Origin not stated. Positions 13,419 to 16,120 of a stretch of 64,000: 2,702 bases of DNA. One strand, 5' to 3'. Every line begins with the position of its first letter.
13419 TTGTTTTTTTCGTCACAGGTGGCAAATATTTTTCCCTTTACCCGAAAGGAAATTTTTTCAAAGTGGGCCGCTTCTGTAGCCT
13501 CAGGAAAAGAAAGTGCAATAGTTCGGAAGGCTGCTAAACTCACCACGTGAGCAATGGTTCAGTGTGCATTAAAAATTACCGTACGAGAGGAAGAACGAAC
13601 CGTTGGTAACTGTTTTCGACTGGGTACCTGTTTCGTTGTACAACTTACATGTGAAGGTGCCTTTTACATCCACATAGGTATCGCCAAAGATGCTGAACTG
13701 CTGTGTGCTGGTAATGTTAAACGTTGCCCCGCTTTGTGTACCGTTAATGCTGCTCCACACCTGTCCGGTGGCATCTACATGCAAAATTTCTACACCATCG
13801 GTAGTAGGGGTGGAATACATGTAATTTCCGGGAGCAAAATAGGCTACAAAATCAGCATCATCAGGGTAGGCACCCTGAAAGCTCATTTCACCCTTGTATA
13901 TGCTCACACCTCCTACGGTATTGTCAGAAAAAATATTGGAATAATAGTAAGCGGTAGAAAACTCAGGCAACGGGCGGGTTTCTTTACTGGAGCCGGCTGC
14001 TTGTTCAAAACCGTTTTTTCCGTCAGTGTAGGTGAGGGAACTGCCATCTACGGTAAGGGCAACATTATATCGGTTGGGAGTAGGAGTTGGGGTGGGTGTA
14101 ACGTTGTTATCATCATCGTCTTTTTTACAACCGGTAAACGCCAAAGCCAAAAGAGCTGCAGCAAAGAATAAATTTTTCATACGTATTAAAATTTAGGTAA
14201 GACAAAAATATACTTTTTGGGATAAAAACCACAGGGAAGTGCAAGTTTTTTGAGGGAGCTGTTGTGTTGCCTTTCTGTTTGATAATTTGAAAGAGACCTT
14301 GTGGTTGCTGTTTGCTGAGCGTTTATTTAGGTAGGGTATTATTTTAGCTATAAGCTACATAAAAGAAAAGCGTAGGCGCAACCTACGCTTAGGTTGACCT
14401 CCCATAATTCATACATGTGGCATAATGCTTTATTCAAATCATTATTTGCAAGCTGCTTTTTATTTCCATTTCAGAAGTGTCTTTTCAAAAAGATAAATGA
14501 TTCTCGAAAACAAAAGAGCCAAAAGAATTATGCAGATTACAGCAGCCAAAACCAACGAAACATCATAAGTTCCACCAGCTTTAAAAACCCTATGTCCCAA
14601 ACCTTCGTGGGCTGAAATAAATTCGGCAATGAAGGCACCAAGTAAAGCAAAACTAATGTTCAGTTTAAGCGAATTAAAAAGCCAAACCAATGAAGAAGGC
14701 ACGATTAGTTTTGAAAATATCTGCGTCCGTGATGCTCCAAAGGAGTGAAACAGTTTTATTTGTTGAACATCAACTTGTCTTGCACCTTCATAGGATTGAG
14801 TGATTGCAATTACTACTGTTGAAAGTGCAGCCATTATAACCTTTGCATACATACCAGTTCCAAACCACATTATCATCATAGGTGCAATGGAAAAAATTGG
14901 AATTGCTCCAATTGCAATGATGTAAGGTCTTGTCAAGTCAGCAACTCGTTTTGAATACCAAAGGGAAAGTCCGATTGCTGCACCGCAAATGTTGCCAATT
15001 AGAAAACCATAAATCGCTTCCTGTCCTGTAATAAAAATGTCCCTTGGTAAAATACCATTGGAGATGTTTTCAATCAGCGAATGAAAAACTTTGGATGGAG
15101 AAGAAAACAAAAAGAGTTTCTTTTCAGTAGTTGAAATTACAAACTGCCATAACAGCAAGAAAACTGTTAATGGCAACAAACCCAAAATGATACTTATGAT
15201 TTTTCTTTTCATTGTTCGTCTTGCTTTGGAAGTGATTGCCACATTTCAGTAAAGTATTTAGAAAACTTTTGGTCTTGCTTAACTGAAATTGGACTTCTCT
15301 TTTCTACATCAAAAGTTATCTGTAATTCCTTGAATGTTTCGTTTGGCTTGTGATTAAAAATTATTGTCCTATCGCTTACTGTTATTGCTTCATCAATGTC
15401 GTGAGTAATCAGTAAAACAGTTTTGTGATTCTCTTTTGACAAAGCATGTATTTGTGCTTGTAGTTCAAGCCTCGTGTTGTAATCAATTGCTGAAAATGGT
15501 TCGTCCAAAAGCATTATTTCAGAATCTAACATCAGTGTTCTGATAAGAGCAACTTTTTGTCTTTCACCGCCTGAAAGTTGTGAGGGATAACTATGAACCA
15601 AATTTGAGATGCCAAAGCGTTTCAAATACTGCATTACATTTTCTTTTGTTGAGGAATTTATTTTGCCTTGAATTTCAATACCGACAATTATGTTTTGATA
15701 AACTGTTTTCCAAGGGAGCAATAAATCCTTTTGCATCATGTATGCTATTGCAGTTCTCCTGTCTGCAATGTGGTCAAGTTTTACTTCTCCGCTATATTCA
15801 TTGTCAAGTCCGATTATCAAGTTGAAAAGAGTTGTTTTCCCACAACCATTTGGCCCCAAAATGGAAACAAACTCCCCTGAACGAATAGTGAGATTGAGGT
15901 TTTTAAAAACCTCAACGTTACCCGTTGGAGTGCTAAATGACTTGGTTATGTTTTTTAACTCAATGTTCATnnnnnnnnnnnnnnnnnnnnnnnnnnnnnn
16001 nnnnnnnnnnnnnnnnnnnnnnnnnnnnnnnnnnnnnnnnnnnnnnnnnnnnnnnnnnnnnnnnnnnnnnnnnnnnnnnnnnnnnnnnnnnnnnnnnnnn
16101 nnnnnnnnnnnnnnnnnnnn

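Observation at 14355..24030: AT-rich eight-gene minus-strand operon that looks like a horizontally acquired island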

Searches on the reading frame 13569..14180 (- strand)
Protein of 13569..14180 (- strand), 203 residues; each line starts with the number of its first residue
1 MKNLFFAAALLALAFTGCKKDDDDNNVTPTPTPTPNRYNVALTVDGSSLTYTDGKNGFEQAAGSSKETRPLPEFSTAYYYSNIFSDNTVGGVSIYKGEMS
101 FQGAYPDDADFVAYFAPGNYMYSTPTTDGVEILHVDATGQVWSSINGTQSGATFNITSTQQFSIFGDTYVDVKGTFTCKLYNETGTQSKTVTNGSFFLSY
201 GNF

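Call 93: find_related_loci(query=window:13569-14180:-, collection=metagenome_contigs, flank=10000)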
Query window:13569-14180:- (203 aa) in metagenome_contigs; peptide patterns used: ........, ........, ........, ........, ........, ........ (x = any residue, [..] = any of these).
179 stretches matched a pattern; 8 encode a relative of the query (tblastn E <= 1e-3); 8 distinct loci.
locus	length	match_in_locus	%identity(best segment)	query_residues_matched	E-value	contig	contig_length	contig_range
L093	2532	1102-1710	89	1-203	2e-121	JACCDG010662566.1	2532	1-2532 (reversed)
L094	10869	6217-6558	39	102-203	3e-15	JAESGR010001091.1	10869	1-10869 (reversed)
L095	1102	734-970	38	1-69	1e-7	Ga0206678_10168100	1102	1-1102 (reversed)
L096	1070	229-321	56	1-36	1e-7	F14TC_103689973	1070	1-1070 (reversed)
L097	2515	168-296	48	1-43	3e-6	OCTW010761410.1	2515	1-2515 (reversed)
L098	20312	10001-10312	33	90-202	4e-6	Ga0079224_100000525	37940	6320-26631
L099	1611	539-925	26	1-128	2e-5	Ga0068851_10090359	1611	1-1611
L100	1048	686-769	61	1-25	2e-5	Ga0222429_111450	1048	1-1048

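Call 110: search_protein_families(library=pfam, proteins=[L093:644-1021:+, L093:221-625:+], max_evalue=0.01)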
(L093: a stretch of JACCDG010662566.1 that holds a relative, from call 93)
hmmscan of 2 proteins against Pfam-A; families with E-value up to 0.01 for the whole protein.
L093:644-1021:+ (125 aa): 1 family
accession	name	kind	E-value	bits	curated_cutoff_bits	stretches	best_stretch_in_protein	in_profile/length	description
PF01934.22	HepT-like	-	2.5e-12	47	23.5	1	21-107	4-113/120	Ribonuclease HepT-like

L093:221-625:+ (134 aa): 1 family
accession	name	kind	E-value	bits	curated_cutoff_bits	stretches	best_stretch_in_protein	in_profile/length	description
PF21619.2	DUF6855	-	2.1e-70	235.1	27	1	4-133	2-131/132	Family of unknown function (DUF6855)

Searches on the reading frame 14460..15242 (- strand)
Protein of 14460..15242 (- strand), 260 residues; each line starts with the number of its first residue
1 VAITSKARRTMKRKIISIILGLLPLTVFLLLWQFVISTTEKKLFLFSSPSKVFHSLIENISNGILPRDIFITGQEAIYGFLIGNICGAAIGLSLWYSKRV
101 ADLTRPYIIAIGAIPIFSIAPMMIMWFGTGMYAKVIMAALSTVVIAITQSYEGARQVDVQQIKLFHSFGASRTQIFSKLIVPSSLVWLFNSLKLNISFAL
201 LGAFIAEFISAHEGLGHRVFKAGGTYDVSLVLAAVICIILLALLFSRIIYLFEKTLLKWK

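Call 4: search_protein_families(library=pfam, proteins=[window:14460-15242:-], max_evalue=0.1)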
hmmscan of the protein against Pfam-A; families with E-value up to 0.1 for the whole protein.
window:14460-15242:- (260 aa): 3 families
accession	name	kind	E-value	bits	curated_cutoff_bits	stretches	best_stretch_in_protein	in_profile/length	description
PF00528.27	BPD_transp_1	-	3.3e-28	99.1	26.4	1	83-256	1-182/184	Binding-protein-dependent transport system inner membrane component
PF02687.27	FtsX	-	0.022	15.3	25.5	1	135-249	5-116/120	FtsX-like permease C-terminal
PF11821.13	ActD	-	0.04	14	25.7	0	81-145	55-115/170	Alternative complex III, ActD subunit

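Call 5: search_protein_families(library=padloc, proteins=[window:14460-15242:-], max_evalue=0.1)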
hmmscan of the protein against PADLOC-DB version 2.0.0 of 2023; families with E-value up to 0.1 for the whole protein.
window:14460-15242:- (260 aa): 0 families

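Call 6: search_protein_families(library=ncbifam, proteins=[window:14460-15242:-], max_evalue=0.1)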
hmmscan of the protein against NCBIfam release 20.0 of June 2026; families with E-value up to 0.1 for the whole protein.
window:14460-15242:- (260 aa): 9 families
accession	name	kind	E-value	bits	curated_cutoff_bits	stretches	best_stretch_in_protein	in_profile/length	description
NF040733.1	ABC_perm_U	equivalog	5.6e-33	114.5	295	1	15-260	5-249/251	ABC transporter permease subunit SaoP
NF008470.0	PRK11365.1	equivalog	1.2e-21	77.3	347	1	11-260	5-253/263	aliphatic sulfonate ABC transporter permease SsuC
NF007545.0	PRK10160.1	equivalog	1.2e-17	64.2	342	1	7-259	16-270/275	taurine ABC transporter permease TauC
NF008196.0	PRK10952.1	equivalog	3.2e-13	49.2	439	1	77-249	154-325/356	glycine betaine/L-proline ABC transporter permease ProW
TIGR01183.1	ntrB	equivalog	1.4e-11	44.5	209.05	1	67-249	17-199/202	nitrate ABC transporter permease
TIGR03416.1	ABC_choXWV_perm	equivalog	4.2e-11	42.8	363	1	79-248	98-266/267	choline ABC transporter permease subunit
NF045472.1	Opp4B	equivalog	6.7e-05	22.3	450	1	160-245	218-303/319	oligopeptide ABC transporter permease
TIGR01097.1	PhnE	equivalog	0.00013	21.6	216.7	1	48-244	35-239/252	phosphonate ABC transporter, permease protein PhnE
NF045470.1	Opp2B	equivalog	0.0041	16.3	350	1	127-248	161-287/300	nickel ABC transporter permease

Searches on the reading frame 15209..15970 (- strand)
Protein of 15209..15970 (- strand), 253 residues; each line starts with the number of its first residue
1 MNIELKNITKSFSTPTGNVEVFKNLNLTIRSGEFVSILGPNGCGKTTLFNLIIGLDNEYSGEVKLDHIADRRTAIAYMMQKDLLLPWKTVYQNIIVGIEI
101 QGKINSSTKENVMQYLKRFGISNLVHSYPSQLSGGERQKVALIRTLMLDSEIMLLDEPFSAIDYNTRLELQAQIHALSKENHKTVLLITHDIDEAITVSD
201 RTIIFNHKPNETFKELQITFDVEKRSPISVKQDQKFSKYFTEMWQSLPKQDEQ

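Call 4: search_protein_families(library=pfam, proteins=[window:15209-15970:-], max_evalue=0.1)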
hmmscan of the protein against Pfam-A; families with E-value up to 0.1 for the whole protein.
window:15209-15970:- (253 aa): 15 families
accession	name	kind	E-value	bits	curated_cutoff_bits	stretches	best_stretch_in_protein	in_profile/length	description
PF00005.33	ABC_tran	-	9.2e-33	114.2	25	1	22-159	1-136/137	ABC transporter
PF02463.25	SMC_N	-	8.7e-06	25.8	40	1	20-52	8-44/220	RecF/RecN/SMC N terminal domain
PF13401.12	AAA_22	-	8.9e-05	23.2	27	1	32-119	5-65/130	AAA domain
PF13304.12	AAA_21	-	0.00024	21.7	27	0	35-52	2-19/304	AAA domain, putative AbiEii toxin, Type IV TA system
PF13476.12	AAA_23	-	0.001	20.2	27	1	19-52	7-39/201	AAA domain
PF01637.24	ATPase_2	-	0.0028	17.9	33.2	1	32-63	20-51/225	ATPase domain predominantly from Archaea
PF13166.12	AAA_13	-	0.0078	15.4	36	0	132-250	500-628/713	AAA domain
PF00931.28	NB-ARC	-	0.012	15.4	23.5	1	32-53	18-39/248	NB-ARC domain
PF20720.3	nSTAND3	-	0.013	15.6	27.2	0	28-53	13-38/155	Novel STAND NTPase 3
PF13173.12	AAA_14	-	0.02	15.3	27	1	33-75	3-47/129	AAA domain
PF09818.15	ABC_ATPase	-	0.024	14.1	23.2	0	130-199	156-225/283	P-loop domain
PF03193.22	RsgA_GTPase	-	0.031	14.5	30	1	19-67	94-141/174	RsgA GTPase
PF13245.12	AAA_19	-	0.039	14.6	25.1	1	33-173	12-113/134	AAA domain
PF13555.12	AAA_29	-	0.053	13.7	27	0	22-49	12-39/61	P-loop containing region of AAA domain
PF13558.12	SbcC_Walker_B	-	0.087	13.5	27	0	150-167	64-81/90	SbcC/RAD50-like, Walker B motif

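Call 5: search_protein_families(library=padloc, proteins=[window:15209-15970:-], max_evalue=0.1)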
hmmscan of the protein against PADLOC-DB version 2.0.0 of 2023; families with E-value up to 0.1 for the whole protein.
window:15209-15970:- (253 aa): 14 families
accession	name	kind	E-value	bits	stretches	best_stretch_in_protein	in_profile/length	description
PDLC04135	mad3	-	1.5e-30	105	2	127-206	259-338/374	mads_3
PDLC04140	mad8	-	1.2e-10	39.4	1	18-196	13-237/314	mads_8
PDLC04889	PDC-S06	-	3.3e-08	30.5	1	102-245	389-535/693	-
PDLC02914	ATPase-Toprim_I-B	-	4.3e-08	30.8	2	24-113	15-104/443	-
PDLC04164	AriA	-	8.5e-07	26.8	2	36-93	31-91/253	-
PDLC02980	AriA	-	1.7e-05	23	1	36-54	3-21/304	-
PDLC02981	AriAB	-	0.00024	17.9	1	25-59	17-50/694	-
PDLC00304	PtuA1|PtuA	-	0.00096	16.4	1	35-111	42-119/444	AAA ATPase domain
PDLC00279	PtuA1|PtuA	-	0.0015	15.7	1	18-53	13-47/416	AAA ATPase domain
PDLC04213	HEC-02A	-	0.0059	14.2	1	18-60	10-51/337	-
PDLC04144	HEC-01B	-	0.0064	13.6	1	18-64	10-55/395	-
PDLC04182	HEC-01A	-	0.015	12.3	1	33-64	32-63/406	-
PDLC00549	JetC2|JetC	-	0.017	10.8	1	18-53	37-71/1404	DUF3584 domain; MukB-like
PDLC02911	VakA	-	0.077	11.6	0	34-211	4-103/163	-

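Call 6: search_protein_families(library=ncbifam, proteins=[window:15209-15970:-], max_evalue=0.1)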
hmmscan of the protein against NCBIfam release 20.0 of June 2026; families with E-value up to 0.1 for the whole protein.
window:15209-15970:- (253 aa): 194 families (the best 25 are shown)
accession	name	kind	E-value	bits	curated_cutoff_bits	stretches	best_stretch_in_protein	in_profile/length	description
NF040729.1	ABC_ATP_SaoA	equivalog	7.5e-53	179.5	360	1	3-224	2-225/248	ABC transporter ATP-binding protein SaoA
TIGR03265.1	PhnT2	equivalog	5.1e-49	167.4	457.7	1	3-207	5-210/353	putative 2-aminoethylphosphonate ABC transporter ATP-binding protein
NF006987.0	PRK09452.1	equivalog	6.8e-49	166.5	482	1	3-207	18-223/378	spermidine/putrescine ABC transporter ATP-binding protein PotA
TIGR00968.1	3a0106s01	subfamily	6.1e-48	163.4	342.75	1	3-207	1-206/237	sulfate ABC transporter ATP-binding protein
NF008421.0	PRK11248.1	equivalog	6.9e-48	163.4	357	1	19-237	14-237/255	taurine ABC transporter ATP-binding subunit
NF043075.1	MMSYN1_0197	equivalog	9.2e-48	162.9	550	1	3-207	3-208/341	spermidine/putrescine ABC transporter ATP-binding protein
TIGR01184.1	ntrCD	subfamily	8.8e-47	159.6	291.8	1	23-238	2-221/230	nitrate ABC transporter ATP-binding protein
NF008420.0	PRK11247.1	equivalog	1.4e-46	158.8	395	1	4-207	14-209/257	aliphatic sulfonates ABC transporter ATP-binding protein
TIGR01186.1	proV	subfamily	1.6e-46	159.1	326.6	1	16-206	3-204/363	betaine/proline/choline family ABC transporter ATP-binding protein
NF008105.0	PRK10851.1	equivalog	6.7e-45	153.3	502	1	1-208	1-213/362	sulfate/thiosulfate ABC transporter ATP-binding protein CysA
TIGR01277.1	thiQ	equivalog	4.8e-44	150.5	245.05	1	24-206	16-203/213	thiamine ABC transporter ATP-binding protein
NF040840.2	tungstate_WtpC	equivalog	5.3e-44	150.9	440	1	22-206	16-205/347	tungstate ABC transporter ATP-binding protein WtpC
NF008653.0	PRK11650.1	subfamily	1.9e-43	148.9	432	1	2-208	3-211/357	sn-glycerol-3-phosphate ABC transporter ATP-binding protein UgpC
NF008513.0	PRK11432.1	equivalog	2.4e-42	145.1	496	1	3-207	7-212/351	ferric ABC transporter ATP-binding protein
NF008039.0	PRK10771.1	equivalog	3.3e-41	141.2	298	1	24-205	17-203/234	thiamine ABC transporter ATP-binding protein ThiQ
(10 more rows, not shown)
